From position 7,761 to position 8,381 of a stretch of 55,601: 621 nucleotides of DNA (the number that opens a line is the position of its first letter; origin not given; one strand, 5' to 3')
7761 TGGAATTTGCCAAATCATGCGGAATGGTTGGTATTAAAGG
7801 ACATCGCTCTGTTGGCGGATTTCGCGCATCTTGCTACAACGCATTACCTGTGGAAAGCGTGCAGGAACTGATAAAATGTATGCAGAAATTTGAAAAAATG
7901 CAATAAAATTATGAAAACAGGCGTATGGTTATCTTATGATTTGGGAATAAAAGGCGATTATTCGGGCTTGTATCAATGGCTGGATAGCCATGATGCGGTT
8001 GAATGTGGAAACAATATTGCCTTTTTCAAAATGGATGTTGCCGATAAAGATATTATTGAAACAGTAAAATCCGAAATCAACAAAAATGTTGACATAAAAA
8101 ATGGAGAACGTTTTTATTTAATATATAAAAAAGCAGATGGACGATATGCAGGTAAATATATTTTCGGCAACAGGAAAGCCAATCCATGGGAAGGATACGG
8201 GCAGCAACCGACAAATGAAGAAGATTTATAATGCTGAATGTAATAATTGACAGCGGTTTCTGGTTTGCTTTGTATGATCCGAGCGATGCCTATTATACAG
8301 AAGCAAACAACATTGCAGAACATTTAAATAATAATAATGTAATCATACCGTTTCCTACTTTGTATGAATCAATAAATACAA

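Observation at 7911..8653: PIN-nuclease two-gene cassette wedged into the serC-serA operon, with a Cas2/VapD-like (not antitoxin-like) partner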

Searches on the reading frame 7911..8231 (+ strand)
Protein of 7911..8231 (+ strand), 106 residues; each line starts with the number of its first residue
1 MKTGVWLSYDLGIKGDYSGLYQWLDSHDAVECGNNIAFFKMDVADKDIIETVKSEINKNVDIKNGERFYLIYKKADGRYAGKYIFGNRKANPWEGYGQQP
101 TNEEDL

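Call 3: search_protein_families(library=pfam, proteins=[window:7911-8231:+], max_evalue=1)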
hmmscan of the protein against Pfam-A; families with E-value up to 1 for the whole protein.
window:7911-8231:+ (106 aa): 0 families

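Call 4: search_protein_families(library=ncbifam, proteins=[window:7911-8231:+], max_evalue=1)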
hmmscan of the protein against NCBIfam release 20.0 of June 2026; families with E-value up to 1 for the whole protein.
window:7911-8231:+ (106 aa): 1 family
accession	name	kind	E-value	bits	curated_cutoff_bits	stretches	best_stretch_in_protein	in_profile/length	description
TIGR04244.1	nitrous_NosZ_RR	equivalog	0.088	11.3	625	1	42-91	98-149/627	TAT-dependent nitrous-oxide reductase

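Call 5: search_protein_families(library=padloc, proteins=[window:7911-8231:+], max_evalue=1)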
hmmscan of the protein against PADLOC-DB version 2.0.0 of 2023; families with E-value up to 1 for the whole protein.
window:7911-8231:+ (106 aa): 0 families
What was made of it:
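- PADLOC has no model for either protein (call 5), so a defence role rests only on neighbourhood in 2 of about 10 contexts.
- Tried and rejected: PADLOC and NCBIfam gave no hits (calls 4, 5).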

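Call 6: find_homologous_proteins(query=window:7911-8228:+)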
Query window:7911-8228:+ (106 aa): 66 proteins with E <= 0.001 among 66 candidates.
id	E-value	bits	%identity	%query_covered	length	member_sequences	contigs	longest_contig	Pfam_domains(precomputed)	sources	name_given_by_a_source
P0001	3.2e-67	242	100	100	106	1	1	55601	-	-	-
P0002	1.6e-53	198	79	98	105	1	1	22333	-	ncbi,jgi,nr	ncbi:MAG: hypothetical protein LBS69_06605 [Prevotellaceae bacterium]|jgi:hypothetical protein|nr:hy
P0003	8.4e-50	186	78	98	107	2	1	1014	-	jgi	jgi:hypothetical protein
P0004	3.6e-49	184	74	99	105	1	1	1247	-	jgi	jgi:hypothetical protein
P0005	5.9e-47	177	71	98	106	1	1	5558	-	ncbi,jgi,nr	ncbi:MAG: hypothetical protein LBQ28_05095 [Prevotellaceae bacterium]|jgi:hypothetical protein|nr:hy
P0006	6.1e-46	173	73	98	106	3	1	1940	-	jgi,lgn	jgi:hypothetical protein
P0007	2.8e-44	168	71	99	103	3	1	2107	-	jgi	jgi:hypothetical protein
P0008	1.2e-43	166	70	98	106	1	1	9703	-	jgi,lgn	jgi:hypothetical protein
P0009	1.2e-42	163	67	98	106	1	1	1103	-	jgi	jgi:hypothetical protein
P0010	1.8e-42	162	64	98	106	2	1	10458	-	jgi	jgi:hypothetical protein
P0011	9.1e-42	160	67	98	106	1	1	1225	-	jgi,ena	-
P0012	1.2e-40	156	64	97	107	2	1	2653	-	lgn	-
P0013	2.6e-39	152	61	96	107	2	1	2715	-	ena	-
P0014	6.7e-39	151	63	98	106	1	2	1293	-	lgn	-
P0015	4.7e-38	148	68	86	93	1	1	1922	-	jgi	jgi:hypothetical protein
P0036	4.2e-27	113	50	99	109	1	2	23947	-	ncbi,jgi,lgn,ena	-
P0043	2.5e-26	110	50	95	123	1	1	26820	-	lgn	-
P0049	2.1e-25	107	47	93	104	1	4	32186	-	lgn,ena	-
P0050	2.9e-25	107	52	99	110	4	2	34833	-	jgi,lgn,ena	jgi:hypothetical protein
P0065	2.9e-19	87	48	86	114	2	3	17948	-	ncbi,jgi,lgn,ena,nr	ncbi:MAG TPA: hypothetical protein VFC39_06880 [Acidobacteriaceae bacterium]|nr:hypothetical protein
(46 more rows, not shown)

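Call 12: search_solved_structures(query=A1, max_evalue=10, show_alignments=2)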
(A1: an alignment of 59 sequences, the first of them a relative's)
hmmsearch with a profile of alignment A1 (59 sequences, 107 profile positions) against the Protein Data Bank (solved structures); distinct sequences matched with E-value up to 10: 2.
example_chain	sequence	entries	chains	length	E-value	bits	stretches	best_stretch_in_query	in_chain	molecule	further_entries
1n6z_A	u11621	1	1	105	0.4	14.2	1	18-62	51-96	Hypothetical 12.3 kDa protein in ZDS2-URA5 intergenic region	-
8uda_A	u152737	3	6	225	0.88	13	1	3-71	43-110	Glutathione-S-Transferase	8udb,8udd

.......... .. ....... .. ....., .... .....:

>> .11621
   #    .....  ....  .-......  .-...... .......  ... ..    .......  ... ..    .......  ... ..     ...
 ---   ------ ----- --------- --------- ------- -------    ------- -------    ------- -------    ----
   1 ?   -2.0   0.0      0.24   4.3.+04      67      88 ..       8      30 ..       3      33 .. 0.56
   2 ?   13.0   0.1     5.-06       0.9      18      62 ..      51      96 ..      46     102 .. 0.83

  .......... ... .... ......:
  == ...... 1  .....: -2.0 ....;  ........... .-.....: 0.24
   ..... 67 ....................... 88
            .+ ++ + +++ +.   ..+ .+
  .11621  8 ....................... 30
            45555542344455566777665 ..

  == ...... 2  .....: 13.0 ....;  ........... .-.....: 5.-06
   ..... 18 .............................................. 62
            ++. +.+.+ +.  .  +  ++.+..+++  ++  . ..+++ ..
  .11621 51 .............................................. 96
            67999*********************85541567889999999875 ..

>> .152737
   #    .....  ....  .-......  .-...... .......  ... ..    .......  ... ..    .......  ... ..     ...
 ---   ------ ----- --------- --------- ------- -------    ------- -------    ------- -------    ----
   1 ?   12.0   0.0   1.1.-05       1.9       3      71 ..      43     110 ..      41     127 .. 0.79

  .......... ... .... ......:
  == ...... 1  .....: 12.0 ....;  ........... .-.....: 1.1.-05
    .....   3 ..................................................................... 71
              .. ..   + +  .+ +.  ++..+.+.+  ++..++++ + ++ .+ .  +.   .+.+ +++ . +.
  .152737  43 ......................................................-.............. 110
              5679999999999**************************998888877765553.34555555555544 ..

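Call 14: find_encoding_contigs(protein=P0002, flank=6000, max_places=3)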
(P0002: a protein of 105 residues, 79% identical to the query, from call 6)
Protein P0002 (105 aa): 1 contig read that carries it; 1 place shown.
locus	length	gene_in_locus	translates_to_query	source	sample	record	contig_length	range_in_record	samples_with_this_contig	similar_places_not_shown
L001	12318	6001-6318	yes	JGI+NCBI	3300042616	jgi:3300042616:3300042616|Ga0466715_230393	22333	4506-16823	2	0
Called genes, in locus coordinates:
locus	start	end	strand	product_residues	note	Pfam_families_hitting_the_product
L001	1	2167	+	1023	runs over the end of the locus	-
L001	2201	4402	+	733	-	PF14508:GH97_N, PF10566:Glyco_hydro_97, PF14509:GH97_C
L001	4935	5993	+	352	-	PF00266:Aminotran_5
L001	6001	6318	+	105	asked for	-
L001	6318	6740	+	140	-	-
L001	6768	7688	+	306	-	PF00389:2-Hacid_dh, PF02826:2-Hacid_dh_C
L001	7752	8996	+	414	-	PF06245:DUF1015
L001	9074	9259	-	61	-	-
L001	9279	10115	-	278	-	PF01790:LGT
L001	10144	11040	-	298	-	PF10672:Methyltrans_SAM, PF03602:Cons_hypoth95 (weak)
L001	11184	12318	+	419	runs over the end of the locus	PF00162:PGK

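Call 20: predict_structure(alignment_id=A1)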
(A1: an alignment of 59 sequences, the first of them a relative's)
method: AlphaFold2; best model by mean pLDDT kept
length: 106 residues; sequences in the alignment: 59
mean_pLDDT: 89.5   pTM: 0.76
mean pLDDT of the five models: 89.5, 88.5, 87.2, 87.2, 84.8
residues with pLDDT >= 90: 78; 70-90: 20; 50-70: 6; < 50: 2
segments of 3 or more residues with pLDDT < 50: none
pLDDT, mean of each block of 10 residues (from residue 1): 94 95 97 95 86 96 95 93 90 73 57
secondary structure, 60 per line:
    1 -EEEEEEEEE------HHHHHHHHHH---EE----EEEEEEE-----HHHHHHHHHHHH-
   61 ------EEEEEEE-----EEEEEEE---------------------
elements in order: E2-10 H17-26 E36-42 H48-59 E67-73 E79-85
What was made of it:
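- On VapB-class antitoxins (RHH, AbrB, PHD/YefM, HTH): The model topology is b-a-b-b-a-b-b (call 20).
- On Cas2 / VapD superfamily: The model has pLDDT 89.5 (call 20).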

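Call 24: fold_search(model_id=the predicted structure, library=pdb)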
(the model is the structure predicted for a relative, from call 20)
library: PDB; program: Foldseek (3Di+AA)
matches with E <= 10: 900; with E <= 0.001: 0
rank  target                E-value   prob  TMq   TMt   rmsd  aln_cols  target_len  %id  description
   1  8fyb_A                9.7e-03  1.00  0.50  0.56   3.3        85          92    9  Cryo-EM structure of Cas1:Cas2-DEDDh:half-site integration complex (released 2023-05-03)
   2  5zyf_F                1.3e-02  0.99  0.46  0.58   3.9        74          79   14  Crystal structure of Streptococcus pyogenes type II-A Cas2 (released 2018-08-15)
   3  6k2e_A                1.4e-02  0.99  0.50  0.59   7.8        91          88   12  Crystal structure of cas2 (released 2020-05-20)
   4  5xvp_E                1.9e-02  0.98  0.50  0.51   7.5        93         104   10  E. fae Cas1-Cas2/prespacer/target ternary complex revealing the fully integrated states (released 2017-10-04)
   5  7f84_A                1.9e-02  0.97  0.49  0.57   7.9        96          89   12  Crystal structure of CRISPR-associated Cas2c of Leptospira interrogans (released 2022-07-06)
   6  1sbr_B                2.2e-02  0.60  0.35  0.24  11.3       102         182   10  The structure and function of B. subtilis YkoF gene product: the complex with thiamin (released 2004-10-05)
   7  4p2x_A                2.4e-02  0.63  0.36  0.25  10.1       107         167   13  Swapped Dimer of Mycobacterial Adenylyl cyclase Rv1625c: Form 2 (released 2014-09-17)
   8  5xvo_F                2.6e-02  0.97  0.50  0.50   7.6        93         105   10  E. fae Cas1-Cas2/prespacer/target ternary complex revealing DNA sampling and half-integration states (released 2017-10-04)
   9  8d3l_E                3.6e-02  0.98  0.48  0.52   3.4        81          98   11  Type I-C Cas4-Cas1-Cas2 complex bound to a PAM/PAM prespacer (released 2022-11-02)
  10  5g4d                  3.6e-02  0.93  0.43  0.55   8.2        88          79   12  Crystal structure of the Cas2 in T.onnurineus (released 2016-07-27)
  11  7mid_D                4.7e-02  0.99  0.51  0.58   2.6        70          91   14  Sub-complex of Cas4-Cas1-Cas2 bound PAM containing DNA (released 2021-11-17)
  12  7mi4_E                4.7e-02  0.99  0.51  0.56   2.6        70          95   14  Symmetrical PAM-PAM prespacer bound Cas4/Cas1/Cas2 complex (released 2021-11-17)
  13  4es2                  5.1e-02  0.77  0.40  0.47  11.5        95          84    9  Double-stranded Endonuclease Activity in B. halodurans Clustered Regularly Interspaced Short Palindromic Repeats (CRISPR (released 2012-08-22)
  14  6k2e_B                6.2e-02  0.99  0.51  0.61   2.7        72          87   10  Crystal structure of cas2 (released 2020-05-20)
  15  9p11_A                6.2e-02  0.97  0.56  0.07   7.2        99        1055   16  Cas1-Cas2/3 integrase, heterohexameric assembly (released 2025-10-22)
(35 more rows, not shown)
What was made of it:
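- Sixteen of the top 20 fold matches are Cas2 (call 24). The ferredoxin-like fold also gave weak matches to ACT or ACT-like proteins: YkoF, the AHAS regulatory subunit, and yeast Ser33 at probability about 0.3 (call 24).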

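Call 31: search_protein_families(library=pfam, alignment_id=A1, max_evalue=10)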
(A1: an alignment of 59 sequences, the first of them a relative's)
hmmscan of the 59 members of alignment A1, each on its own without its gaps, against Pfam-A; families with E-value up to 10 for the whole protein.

A. member 1, P0001 (106 aa): 0 families

B. families by the number of members that match (of 59 scanned): 25 families
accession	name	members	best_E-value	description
PF21551.2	CSL4_N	4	0.012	Exosome complex component CSL4, N-terminal domain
PF07655.18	Secretin_N_2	2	0.029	Secretin N-terminal domain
PF06480.20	FtsH_ext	1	0.0066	FtsH Extracellular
PF09624.15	DUF2393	1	0.034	Protein of unknown function (DUF2393)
PF04257.20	Exonuc_V_gamma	1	0.038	Exodeoxyribonuclease V, gamma subunit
PF22844.2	Beta-prop_CATSPERE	1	0.063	CATSPERE beta-propeller domain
PF01361.26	Tautomerase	1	0.063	Tautomerase enzyme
PF09725.14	Fra10Ac1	1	0.065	Folate-sensitive fragile site protein Fra10Ac1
PF07653.23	SH3_2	1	0.072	Variant SH3 domain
PF21183.3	HAT1_C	1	0.072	Histone acetyltransferase type B catalytic subunit, C-terminal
PF12599.13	DUF3768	1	0.079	Protein of unknown function (DUF3768)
PF02794.22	HlyC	1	0.094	RTX toxin acyltransferase family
PF22025.1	ThiI_fer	1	0.097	ThiI ferredoxin-like domain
PF19590.4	TrbL_3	1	0.1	TrbL/VirB6 plasmid conjugal transfer like protein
PF23041.1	DUF7036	1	0.12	Domain of unknown function (DUF7036)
PF09827.14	CRISPR_Cas2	1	0.15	CRISPR associated protein Cas2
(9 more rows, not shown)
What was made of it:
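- On Cas2 / VapD superfamily: PF09827 hits 1 of 59 members at E 0.15 (call 31).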

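Call 35: fold_search(model_id=the predicted structure, library=viral)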
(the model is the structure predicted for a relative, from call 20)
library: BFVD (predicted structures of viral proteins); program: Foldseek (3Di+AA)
matches with E <= 10: 938; with E <= 0.001: 0
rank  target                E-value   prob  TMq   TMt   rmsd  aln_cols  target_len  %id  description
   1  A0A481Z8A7            3.5e-03  0.75  0.31  0.26   8.7       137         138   13  Uncharacterized protein [Pithovirus LCPAC302]
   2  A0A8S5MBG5            3.7e-03  0.99  0.47  0.19   5.2       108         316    9  Uncharacterized protein [Podoviridae sp. ct53O25]
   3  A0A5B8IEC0            4.3e-03  0.82  0.30  0.31   7.9        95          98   10  Uncharacterized protein [Mimiviridae sp. ChoanoV1]
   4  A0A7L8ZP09            5.3e-03  0.98  0.44  0.41   8.0       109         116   14  Uncharacterized protein [Erwinia phage pEa_SNUABM_47]
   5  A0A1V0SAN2            7.5e-03  0.91  0.36  0.35   5.0        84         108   15  Uncharacterized protein [Catovirus CTV1]
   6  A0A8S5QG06            9.2e-03  0.96  0.45  0.32   6.6       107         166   12  Uncharacterized protein [Myoviridae sp. ctdNl2]
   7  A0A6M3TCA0            1.2e-02  0.91  0.38  0.40   6.0        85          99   16  (no name in the UniProt tables at hand)
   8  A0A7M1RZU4            1.4e-02  0.51  0.27  0.11   6.5        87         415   10  Uncharacterized protein [uncultured phage cr114_1]
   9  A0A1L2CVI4            1.8e-02  0.91  0.47  0.41  12.6       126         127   11  Uncharacterized protein [Pectobacterium phage vB_PcaM_CBB]
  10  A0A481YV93            1.8e-02  0.54  0.32  0.25  13.8       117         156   12  Uncharacterized protein [Marseillevirus LCMAC102]
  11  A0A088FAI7            2.2e-02  0.54  0.32  0.39   5.3        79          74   20  (no name in the UniProt tables at hand)
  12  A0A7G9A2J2            2.8e-02  0.44  0.29  0.36   6.9        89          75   12  Uncharacterized protein [Mycobacterium phage Estes]
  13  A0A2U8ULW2            2.9e-02  0.97  0.45  0.62   5.7        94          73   12  (no name in the UniProt tables at hand)
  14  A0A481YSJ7            2.9e-02  0.90  0.40  0.51   5.6        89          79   12  Uncharacterized protein [Marseillevirus LCMAC101]
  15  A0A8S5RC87            2.9e-02  0.63  0.34  0.36   5.9        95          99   15  Uncharacterized protein [virus sp. ctmTa7]
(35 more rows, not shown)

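Call 43: find_encoding_contigs(protein=P0050, flank=5000, max_places=2)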
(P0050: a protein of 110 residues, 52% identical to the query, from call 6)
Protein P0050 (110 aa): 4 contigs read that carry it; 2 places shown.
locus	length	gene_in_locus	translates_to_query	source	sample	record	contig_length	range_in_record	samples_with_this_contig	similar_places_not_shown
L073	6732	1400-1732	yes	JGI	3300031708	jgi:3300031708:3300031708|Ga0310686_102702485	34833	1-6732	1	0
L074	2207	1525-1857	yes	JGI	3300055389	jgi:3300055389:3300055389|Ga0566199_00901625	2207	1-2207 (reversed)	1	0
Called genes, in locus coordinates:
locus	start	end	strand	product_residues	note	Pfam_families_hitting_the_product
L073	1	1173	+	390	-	?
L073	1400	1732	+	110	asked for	-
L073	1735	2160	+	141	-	-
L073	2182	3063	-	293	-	PF12833:HTH_18, PF00165:HTH_AraC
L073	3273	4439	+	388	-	PF01266:DAO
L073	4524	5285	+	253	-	PF00106:adh_short, PF08659:KR, PF13561:adh_short_C2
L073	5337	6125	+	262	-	PF04962:KduI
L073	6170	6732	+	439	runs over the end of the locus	PF07690:MFS_1, PF00083:Sugar_tr (weak), PF07690:MFS_1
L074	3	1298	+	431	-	?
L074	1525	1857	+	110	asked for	-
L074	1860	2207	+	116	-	?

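Call 44: find_encoding_contigs(protein=P0049, flank=5000, max_places=2)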
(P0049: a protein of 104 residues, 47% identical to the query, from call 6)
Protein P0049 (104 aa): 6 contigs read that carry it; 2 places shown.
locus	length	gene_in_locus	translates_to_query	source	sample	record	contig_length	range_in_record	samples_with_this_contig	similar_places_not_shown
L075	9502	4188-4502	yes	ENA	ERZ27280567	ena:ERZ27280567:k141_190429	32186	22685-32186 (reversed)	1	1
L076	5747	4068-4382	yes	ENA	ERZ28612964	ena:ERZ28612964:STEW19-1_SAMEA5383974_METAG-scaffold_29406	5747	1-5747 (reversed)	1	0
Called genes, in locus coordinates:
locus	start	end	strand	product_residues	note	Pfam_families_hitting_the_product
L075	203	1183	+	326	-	PF24391:HD-CE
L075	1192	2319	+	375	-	PF14130:Cap4_nuclease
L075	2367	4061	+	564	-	PF13175:AAA_15 (weak), PF13476:AAA_23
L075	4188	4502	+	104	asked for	-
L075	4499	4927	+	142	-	-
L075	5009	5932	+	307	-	PF01041:DegT_DnrJ_EryC1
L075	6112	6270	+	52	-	-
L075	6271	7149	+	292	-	-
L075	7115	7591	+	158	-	-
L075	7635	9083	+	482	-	-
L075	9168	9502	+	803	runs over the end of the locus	PF13175:AAA_15 (faint), PF13304:AAA_21 (faint)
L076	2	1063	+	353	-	?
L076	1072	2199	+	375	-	PF14130:Cap4_nuclease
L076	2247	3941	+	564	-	PF13175:AAA_15 (weak), PF13476:AAA_23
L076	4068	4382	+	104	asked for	-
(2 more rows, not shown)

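Call 45: find_encoding_contigs(protein=P0065, flank=5000, max_places=2)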
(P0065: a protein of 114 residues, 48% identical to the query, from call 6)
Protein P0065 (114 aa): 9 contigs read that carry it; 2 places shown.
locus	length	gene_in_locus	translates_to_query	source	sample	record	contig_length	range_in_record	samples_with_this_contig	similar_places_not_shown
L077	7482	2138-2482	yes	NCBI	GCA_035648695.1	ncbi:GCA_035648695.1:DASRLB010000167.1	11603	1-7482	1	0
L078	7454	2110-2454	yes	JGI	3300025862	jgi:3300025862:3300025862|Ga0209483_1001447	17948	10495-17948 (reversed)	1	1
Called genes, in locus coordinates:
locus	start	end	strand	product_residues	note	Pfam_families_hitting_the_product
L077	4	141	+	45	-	PF21196:PcrA_UvrD_tudor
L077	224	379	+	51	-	-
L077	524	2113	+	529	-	PF13520:AA_permease_2, PF00324:AA_permease, PF13906:AA_permease_C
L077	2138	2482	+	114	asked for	-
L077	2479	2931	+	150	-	-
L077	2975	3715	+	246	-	PF09844:DUF2071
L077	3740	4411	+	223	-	PF01027:Bax1-I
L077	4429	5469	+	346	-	PF00962:A_deaminase, PF19326:AMP_deaminase (weak)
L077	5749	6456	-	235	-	-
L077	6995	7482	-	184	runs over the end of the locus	-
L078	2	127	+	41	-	?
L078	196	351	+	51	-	-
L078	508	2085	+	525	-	PF13520:AA_permease_2, PF00324:AA_permease, PF13906:AA_permease_C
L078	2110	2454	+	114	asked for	-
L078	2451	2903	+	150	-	-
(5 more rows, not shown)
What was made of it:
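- On Type II toxin-antitoxin module (generic): Taxa include Bacteroidota, Acidobacteriota and Marinimicrobia (calls 6, 45).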

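Call 46: search_protein_representatives(alignment_id=A1)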
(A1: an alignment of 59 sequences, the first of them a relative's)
Query: 59 sequences, 107 profile positions. Proteins with E-value up to 0.001 (for the whole library): 414; up to 1e-10: 313; up to 1e-30: 28. The best 150 are listed.
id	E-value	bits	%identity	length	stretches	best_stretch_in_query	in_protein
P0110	4.7e-38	145.8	-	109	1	1-105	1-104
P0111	1.1e-36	141.4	-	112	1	2-104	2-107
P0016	1.8e-36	140.7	-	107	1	1-105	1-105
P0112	8.4e-35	135.4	-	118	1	2-103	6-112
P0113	8.1e-34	132.2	-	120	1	2-105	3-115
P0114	8.8e-34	132.1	-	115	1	2-103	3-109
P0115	9.6e-34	132.0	-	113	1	1-105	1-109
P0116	1.4e-33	131.4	-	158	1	2-101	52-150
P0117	4.1e-33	129.9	-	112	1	2-103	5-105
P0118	4.2e-33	129.9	-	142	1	2-101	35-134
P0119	4.8e-33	129.7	-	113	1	2-104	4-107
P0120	4.8e-33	129.7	-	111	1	1-104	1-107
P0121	1.1e-32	128.5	-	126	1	3-103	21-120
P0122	1.4e-32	128.2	-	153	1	1-101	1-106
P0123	1.5e-32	128.1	-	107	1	1-106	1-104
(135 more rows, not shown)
